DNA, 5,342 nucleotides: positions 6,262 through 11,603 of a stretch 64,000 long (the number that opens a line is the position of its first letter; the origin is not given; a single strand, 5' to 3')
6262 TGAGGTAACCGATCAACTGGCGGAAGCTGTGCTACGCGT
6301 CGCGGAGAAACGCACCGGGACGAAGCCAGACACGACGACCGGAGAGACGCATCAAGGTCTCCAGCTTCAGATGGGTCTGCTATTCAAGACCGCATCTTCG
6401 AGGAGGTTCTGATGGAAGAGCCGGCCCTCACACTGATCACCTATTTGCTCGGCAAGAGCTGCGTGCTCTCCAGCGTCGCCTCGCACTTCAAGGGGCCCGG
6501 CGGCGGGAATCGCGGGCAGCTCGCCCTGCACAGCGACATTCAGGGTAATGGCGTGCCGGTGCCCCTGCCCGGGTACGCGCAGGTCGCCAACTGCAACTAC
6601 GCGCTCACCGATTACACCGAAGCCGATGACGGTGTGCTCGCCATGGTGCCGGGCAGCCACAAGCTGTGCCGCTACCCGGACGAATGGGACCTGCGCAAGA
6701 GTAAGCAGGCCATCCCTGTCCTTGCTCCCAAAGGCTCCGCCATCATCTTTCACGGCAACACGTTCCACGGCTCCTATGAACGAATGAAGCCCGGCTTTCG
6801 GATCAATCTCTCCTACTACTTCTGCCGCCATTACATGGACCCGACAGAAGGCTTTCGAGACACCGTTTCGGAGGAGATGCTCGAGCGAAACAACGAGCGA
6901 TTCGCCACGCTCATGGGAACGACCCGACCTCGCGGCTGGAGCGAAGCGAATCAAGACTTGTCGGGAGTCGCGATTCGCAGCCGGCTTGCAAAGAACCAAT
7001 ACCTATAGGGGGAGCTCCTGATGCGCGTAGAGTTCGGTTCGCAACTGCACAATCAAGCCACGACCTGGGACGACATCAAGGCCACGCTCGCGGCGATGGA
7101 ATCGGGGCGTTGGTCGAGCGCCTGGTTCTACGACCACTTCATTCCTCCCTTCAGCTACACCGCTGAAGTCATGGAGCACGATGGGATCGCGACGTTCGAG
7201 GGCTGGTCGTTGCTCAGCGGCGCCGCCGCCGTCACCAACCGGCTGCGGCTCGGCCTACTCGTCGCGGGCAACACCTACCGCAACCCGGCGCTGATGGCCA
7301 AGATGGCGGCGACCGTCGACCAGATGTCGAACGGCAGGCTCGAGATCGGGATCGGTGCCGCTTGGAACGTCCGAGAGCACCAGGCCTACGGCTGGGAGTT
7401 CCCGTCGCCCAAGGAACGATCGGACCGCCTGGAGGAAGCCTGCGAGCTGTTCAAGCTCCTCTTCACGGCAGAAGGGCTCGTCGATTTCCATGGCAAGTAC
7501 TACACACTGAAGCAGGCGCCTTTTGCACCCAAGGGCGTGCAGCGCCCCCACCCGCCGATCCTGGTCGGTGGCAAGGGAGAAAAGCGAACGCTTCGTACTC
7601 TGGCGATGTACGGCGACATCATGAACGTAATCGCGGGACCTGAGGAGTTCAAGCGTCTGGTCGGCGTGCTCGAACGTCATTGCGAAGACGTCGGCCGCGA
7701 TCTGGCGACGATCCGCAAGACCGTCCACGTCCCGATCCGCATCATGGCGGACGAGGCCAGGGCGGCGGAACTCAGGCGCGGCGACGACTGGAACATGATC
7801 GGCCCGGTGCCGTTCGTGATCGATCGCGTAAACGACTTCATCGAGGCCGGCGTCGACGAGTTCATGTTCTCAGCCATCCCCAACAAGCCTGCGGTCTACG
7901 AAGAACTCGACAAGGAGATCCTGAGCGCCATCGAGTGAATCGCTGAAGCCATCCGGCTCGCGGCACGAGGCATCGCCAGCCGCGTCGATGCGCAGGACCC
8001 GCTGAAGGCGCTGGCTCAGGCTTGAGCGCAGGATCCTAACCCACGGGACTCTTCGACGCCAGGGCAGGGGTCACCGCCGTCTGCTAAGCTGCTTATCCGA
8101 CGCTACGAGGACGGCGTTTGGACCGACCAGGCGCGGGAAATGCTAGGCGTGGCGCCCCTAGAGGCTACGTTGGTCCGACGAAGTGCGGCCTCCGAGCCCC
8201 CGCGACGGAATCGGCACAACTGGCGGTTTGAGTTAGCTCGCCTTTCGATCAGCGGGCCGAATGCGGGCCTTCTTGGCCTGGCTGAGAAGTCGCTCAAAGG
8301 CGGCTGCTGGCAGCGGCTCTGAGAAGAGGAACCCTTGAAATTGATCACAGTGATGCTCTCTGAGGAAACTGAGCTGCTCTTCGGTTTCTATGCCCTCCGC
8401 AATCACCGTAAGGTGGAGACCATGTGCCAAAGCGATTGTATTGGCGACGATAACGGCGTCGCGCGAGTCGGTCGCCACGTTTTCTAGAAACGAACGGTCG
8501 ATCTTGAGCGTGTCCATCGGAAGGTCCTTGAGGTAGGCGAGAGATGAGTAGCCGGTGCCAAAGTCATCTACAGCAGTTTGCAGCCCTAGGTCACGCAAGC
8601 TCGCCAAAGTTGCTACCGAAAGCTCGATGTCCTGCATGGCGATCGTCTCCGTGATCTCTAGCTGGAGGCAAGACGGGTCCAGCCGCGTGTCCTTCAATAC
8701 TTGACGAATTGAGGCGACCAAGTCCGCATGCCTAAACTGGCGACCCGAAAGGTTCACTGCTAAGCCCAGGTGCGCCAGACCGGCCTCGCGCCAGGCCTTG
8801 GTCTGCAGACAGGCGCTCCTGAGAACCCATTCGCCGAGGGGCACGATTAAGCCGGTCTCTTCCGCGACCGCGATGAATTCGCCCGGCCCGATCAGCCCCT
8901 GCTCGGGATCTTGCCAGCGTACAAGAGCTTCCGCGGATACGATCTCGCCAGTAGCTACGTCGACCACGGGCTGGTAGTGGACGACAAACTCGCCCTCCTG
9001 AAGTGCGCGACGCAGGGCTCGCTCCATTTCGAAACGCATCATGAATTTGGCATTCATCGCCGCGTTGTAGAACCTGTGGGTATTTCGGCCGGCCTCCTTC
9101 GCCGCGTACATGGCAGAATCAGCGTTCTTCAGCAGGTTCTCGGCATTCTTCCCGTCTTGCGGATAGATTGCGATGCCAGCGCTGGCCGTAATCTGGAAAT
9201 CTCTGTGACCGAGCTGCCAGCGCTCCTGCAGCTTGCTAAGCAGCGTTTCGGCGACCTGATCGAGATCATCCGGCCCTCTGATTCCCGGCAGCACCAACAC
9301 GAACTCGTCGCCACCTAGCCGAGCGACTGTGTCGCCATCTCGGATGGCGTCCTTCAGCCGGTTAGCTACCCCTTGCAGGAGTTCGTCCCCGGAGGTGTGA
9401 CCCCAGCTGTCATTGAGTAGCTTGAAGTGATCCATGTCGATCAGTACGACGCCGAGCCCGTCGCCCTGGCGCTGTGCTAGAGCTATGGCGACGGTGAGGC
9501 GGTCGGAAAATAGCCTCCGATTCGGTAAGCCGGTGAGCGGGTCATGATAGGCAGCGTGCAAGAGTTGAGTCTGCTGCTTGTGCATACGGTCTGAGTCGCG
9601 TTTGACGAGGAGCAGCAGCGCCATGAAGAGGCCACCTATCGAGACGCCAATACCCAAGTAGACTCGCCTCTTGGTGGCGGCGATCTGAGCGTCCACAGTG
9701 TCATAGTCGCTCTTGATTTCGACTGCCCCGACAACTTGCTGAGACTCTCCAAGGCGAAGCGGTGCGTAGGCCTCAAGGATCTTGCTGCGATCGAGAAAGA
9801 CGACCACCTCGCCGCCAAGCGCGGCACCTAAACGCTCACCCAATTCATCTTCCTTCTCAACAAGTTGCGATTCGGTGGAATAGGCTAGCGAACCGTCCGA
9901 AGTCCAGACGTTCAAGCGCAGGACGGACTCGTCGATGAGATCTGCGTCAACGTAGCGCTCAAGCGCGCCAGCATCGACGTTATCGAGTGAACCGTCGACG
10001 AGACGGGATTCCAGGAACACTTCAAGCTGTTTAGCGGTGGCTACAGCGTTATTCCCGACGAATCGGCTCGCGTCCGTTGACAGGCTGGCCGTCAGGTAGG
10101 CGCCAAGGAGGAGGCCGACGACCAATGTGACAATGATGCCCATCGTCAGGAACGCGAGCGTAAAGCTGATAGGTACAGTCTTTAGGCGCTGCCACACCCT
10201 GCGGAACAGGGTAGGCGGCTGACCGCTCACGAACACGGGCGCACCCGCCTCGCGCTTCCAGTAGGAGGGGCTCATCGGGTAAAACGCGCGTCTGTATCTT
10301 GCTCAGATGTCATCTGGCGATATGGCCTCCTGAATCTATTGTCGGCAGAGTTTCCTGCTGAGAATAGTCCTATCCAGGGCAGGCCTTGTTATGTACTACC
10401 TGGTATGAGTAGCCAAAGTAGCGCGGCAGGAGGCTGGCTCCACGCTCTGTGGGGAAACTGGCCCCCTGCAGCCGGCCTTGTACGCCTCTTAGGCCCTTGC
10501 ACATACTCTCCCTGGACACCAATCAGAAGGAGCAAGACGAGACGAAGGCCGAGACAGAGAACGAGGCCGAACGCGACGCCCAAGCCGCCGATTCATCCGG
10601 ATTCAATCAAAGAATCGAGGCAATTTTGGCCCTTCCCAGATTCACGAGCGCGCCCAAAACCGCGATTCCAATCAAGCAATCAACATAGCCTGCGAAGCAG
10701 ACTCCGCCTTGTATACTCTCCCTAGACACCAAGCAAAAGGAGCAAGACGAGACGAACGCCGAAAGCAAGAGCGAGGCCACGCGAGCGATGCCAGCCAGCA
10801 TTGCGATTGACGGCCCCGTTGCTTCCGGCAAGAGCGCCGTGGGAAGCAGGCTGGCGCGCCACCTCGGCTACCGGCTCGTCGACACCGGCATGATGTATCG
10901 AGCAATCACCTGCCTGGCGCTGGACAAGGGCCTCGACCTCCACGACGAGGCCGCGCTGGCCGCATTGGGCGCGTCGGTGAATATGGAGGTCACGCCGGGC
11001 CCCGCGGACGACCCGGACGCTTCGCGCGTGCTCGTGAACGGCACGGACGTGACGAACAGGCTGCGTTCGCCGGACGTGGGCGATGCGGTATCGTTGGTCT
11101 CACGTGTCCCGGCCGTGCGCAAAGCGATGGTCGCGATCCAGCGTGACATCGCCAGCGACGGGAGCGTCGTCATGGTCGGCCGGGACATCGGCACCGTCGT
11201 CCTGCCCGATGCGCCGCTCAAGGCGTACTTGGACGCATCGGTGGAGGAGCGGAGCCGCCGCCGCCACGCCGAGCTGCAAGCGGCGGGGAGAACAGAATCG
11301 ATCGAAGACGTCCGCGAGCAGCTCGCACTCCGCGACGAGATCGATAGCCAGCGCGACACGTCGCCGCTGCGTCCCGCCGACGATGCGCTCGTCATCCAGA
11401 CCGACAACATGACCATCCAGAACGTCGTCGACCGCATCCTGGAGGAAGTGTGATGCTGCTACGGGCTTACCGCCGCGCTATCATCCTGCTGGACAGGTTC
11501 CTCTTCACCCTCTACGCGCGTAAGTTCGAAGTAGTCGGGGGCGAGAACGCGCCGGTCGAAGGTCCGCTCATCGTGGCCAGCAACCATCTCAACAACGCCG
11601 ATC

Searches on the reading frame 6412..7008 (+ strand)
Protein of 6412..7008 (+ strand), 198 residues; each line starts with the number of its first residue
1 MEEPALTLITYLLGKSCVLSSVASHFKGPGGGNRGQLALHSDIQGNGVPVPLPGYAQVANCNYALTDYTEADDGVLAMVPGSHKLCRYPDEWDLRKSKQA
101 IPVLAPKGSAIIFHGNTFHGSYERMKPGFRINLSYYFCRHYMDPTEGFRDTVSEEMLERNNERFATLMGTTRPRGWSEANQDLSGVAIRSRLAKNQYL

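Call 15: search_protein_families(library=pfam, proteins=[window:6412-7008:+], max_evalue=0.001)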
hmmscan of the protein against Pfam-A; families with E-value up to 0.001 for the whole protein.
window:6412-7008:+ (198 aa): 1 family
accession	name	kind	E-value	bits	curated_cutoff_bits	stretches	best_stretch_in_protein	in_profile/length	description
PF05721.19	PhyH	-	9.5e-14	52.6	22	1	24-126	97-207/213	Phytanoyl-CoA dioxygenase (PhyH)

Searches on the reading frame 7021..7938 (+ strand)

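Call 15: search_protein_families(library=pfam, proteins=[window:7021-7938:+], max_evalue=0.001)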
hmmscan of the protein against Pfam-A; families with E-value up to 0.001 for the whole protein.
window:7021-7938:+ (305 aa): 1 family
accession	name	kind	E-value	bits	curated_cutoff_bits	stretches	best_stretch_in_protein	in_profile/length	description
PF00296.26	Bac_luciferase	-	3.3e-40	138.8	27.9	1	6-252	12-241/314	Luciferase-like monooxygenase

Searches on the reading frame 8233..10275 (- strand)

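Call 15: search_protein_families(library=pfam, proteins=[window:8233-10275:-], max_evalue=0.001)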
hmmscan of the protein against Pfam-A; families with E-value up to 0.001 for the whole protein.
window:8233-10275:- (680 aa): 3 families
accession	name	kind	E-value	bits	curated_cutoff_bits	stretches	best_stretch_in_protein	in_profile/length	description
PF00563.25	EAL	-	9.3e-75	251.5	31.3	1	419-654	2-236/236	EAL domain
PF00990.26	GGDEF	-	6.4e-55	185.7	23.8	1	242-398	1-160/161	Diguanylate cyclase, GGDEF domain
PF17853.6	GGDEF_2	-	0.00083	20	24.5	0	293-356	31-92/116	GGDEF-like domain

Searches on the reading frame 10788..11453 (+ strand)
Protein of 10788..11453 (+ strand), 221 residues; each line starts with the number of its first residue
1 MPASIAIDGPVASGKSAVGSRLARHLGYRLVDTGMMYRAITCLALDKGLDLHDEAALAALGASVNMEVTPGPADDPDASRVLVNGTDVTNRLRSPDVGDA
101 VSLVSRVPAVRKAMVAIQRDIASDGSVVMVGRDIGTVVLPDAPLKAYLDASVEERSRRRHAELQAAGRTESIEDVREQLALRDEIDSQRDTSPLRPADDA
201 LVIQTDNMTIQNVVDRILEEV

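Call 15: search_protein_families(library=pfam, proteins=[window:10788-11453:+], max_evalue=0.001)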
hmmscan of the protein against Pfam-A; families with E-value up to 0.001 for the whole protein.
window:10788-11453:+ (221 aa): 4 families
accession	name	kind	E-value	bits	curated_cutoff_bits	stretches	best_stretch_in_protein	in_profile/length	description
PF02224.24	Cytidylate_kin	-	9.3e-71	238.3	26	1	5-220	1-208/211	Cytidylate kinase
PF13189.12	Cytidylate_kin2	-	7.8e-11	42.9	28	1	5-183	2-147/176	Cytidylate kinase-like family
PF13238.12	AAA_18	-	0.00019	22.3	29.4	1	5-56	1-44/128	AAA domain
PF01202.28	SKI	-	0.00071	20.2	22.1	0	12-36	2-26/159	Shikimate kinase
